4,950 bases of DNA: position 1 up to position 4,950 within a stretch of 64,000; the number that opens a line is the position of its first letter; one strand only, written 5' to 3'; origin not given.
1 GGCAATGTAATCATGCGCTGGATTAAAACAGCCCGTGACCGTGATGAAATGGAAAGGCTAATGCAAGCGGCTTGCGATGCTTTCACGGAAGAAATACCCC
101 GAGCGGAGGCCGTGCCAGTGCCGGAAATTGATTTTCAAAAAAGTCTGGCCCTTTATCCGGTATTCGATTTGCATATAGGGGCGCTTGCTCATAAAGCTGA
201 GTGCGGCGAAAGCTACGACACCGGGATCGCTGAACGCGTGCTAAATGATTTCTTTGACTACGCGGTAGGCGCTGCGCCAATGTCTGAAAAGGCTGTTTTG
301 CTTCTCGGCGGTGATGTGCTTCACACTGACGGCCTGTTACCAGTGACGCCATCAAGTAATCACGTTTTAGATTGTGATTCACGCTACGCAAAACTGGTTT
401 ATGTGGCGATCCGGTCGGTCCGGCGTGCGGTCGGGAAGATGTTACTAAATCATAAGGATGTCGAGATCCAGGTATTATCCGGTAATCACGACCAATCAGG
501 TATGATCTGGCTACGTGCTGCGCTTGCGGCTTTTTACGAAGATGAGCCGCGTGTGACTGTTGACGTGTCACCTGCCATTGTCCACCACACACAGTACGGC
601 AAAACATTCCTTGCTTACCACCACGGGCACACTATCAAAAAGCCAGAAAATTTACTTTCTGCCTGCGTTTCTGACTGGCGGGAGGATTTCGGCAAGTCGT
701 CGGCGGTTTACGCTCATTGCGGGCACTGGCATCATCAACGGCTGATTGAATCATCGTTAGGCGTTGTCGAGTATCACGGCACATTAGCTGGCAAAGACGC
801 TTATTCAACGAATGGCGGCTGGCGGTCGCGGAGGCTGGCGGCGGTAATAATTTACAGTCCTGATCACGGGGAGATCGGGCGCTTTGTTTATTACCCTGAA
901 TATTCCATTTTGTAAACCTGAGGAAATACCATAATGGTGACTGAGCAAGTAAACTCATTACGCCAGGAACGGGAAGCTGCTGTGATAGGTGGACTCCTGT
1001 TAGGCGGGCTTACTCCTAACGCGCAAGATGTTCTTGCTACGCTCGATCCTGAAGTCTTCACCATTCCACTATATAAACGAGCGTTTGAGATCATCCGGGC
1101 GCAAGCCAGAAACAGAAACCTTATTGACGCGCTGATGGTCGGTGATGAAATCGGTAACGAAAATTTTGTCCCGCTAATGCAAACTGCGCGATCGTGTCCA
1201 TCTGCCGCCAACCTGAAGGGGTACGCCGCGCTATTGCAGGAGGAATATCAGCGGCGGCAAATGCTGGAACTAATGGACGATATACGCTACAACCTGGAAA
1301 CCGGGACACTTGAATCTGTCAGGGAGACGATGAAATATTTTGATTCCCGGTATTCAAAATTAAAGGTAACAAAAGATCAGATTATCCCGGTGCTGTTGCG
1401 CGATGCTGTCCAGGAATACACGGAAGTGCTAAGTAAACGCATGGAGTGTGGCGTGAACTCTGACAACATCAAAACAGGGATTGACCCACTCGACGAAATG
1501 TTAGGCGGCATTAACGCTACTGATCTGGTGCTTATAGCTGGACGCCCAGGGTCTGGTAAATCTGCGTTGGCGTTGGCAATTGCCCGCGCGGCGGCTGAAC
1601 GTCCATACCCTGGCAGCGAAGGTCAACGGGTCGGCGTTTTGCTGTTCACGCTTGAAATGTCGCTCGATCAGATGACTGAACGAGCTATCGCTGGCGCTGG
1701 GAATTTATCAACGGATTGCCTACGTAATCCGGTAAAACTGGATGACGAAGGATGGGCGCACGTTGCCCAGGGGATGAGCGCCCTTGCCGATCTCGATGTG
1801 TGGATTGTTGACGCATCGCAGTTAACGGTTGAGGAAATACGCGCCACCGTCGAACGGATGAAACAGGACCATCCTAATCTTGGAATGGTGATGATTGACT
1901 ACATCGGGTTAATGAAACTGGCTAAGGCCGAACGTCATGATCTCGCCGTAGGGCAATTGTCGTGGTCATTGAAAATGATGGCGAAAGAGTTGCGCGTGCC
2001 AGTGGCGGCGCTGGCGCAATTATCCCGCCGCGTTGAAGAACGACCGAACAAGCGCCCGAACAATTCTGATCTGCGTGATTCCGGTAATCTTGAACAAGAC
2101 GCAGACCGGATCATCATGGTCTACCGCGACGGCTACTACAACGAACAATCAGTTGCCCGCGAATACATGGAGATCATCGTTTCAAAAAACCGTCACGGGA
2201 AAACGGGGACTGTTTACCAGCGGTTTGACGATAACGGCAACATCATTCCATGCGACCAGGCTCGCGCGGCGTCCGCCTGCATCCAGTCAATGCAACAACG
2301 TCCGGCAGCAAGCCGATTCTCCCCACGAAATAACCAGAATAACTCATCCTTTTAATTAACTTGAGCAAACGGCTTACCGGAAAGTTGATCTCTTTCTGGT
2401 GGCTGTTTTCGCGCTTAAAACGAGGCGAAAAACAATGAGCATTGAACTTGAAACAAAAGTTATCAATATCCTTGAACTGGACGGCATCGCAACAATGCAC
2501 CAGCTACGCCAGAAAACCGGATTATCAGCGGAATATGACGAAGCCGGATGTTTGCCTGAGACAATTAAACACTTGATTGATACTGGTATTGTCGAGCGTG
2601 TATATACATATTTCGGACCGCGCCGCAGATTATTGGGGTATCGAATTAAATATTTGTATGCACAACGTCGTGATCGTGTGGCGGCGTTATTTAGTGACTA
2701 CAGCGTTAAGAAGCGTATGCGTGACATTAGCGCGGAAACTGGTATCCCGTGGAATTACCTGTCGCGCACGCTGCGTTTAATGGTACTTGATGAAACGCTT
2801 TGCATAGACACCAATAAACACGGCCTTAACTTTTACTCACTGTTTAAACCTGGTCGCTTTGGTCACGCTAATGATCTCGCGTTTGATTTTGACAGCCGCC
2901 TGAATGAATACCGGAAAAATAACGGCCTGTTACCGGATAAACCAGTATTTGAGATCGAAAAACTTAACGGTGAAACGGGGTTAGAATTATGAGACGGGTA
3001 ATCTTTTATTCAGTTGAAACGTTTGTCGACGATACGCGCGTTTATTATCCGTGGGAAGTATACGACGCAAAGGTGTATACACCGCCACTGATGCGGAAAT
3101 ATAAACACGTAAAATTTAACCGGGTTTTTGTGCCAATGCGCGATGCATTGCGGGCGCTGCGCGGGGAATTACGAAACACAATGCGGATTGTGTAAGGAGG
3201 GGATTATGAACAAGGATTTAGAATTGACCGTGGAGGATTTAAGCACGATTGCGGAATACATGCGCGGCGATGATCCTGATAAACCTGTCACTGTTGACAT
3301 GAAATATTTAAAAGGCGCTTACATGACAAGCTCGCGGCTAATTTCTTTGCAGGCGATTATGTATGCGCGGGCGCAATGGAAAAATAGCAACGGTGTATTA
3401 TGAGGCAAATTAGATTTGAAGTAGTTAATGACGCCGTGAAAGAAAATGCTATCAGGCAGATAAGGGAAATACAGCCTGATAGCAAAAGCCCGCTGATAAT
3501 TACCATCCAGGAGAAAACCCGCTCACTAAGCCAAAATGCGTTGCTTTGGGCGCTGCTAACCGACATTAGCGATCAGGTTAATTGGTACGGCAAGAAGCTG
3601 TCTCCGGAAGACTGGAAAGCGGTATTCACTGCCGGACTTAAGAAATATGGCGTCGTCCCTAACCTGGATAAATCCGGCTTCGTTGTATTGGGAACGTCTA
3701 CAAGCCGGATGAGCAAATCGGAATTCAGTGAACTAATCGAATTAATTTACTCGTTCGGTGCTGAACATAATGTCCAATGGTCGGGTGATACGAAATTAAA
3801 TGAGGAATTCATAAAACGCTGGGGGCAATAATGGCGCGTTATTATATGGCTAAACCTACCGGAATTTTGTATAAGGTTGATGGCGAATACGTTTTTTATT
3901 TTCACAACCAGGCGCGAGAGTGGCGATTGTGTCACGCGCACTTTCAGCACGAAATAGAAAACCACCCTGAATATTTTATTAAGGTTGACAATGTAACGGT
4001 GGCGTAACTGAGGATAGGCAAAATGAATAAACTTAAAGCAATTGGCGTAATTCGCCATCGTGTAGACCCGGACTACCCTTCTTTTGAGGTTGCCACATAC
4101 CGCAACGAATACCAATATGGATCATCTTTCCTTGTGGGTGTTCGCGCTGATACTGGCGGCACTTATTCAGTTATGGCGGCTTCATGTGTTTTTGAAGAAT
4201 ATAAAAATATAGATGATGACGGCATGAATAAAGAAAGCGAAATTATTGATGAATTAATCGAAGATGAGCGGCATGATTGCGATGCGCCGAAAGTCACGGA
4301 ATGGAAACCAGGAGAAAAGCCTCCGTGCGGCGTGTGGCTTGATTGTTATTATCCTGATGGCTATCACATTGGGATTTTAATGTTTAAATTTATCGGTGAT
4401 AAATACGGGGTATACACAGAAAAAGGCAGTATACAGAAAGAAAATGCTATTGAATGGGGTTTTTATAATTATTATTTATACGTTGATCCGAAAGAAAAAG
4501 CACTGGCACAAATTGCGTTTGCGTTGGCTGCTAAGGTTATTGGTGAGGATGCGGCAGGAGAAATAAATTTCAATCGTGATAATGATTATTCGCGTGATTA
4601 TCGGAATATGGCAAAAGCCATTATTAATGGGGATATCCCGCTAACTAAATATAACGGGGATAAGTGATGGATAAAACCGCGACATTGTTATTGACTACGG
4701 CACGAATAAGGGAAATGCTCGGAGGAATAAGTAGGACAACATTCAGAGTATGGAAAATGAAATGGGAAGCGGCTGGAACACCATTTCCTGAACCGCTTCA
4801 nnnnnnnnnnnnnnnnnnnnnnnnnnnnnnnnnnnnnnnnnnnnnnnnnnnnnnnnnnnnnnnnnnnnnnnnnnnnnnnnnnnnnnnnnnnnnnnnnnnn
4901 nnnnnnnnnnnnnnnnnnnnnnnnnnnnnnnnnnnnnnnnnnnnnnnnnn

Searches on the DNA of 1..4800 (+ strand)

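Call 34: search_dna_similar(query=window:1-4800:+, collection=phages, mode=near, max_rows=15)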
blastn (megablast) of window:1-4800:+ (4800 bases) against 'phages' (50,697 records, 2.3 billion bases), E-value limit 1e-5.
Records with a match: 7; places in all: 7; records where one place covers at least 80% of the query: 7.
Best place of each record, by identity: 90-95% 1; 80-90% 6.
By first word of the organism name: Escherichia 6; Enterobacteria 1.
By host as written in the record: Escherichia coli K-12 5; Escherichia coli 1; Escherichia coli str. K-12 substr. W3110 1.
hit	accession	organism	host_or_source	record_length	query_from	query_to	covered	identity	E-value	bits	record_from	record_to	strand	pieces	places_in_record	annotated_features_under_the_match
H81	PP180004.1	Escherichia phage mEp044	Escherichia coli K-12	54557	11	4346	90%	85.0%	0e+0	4399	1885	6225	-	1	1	DNA helicase | hypothetical protein (x7)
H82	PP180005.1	Escherichia phage mEp554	Escherichia coli K-12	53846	1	4346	91%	84.8%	0e+0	4346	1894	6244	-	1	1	DNA helicase | hypothetical protein (x7)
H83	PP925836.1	Escherichia phage MagusPhagus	Escherichia coli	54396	1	4007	82%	93.4%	0e+0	5823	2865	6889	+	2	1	hypothetical protein (x4) | DNA repair exonuclease | MarR family transcrition regulator | NinB/Orf homologous recombination mediator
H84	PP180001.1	Escherichia phage mEp010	Escherichia coli K-12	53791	11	4346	90%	84.9%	0e+0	4353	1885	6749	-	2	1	DNA helicase | hypothetical protein (x7) | homing endonuclease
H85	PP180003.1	Escherichia phage mEp515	Escherichia coli K-12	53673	1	4326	90%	84.3%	0e+0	4229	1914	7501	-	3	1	DNA helicase | hypothetical protein (x8) | homing endonuclease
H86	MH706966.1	Enterobacteria phage mEp021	Escherichia coli str. K-12 substr. W3110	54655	11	4326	90%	84.1%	0e+0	4170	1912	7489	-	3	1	putative replicative DNA helicase | hypothetical protein (x5) | putative DNA methyltransferase N-4/N-6 | putative HNH endonuclease | putative recombination protein NinB | and 1 other names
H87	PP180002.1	Escherichia phage mEp013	Escherichia coli K-12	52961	1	4317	86%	86.4%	0e+0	4500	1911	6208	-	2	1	DNA helicase | hypothetical protein (x6) | DNA recombination protein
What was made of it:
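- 1..4836 (+): Right-hand part of the prophage: replication and nin module (exonuclease-like ORF 13-915, DnaB-type helicase 934-2355, MarR-like 2399-2992, NinB 3400-3831, a 214-aa ORF with no family match 4023-4667, 77-aa DNA-binding ORF 4664-4897). The rest of the prophage lies left of the window start. 84-93% DNA identity to phages mEp021, mEp044, mEp554 and MagusPhagus (call 34).
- On mEpimmI (mEp021-like) prophage with type III integrase at mppA: Window 1-4800 is 84-93% identical to mEp021, mEp010, mEp013, mEp044, mEp515, mEp554 and MagusPhagus (call 34).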
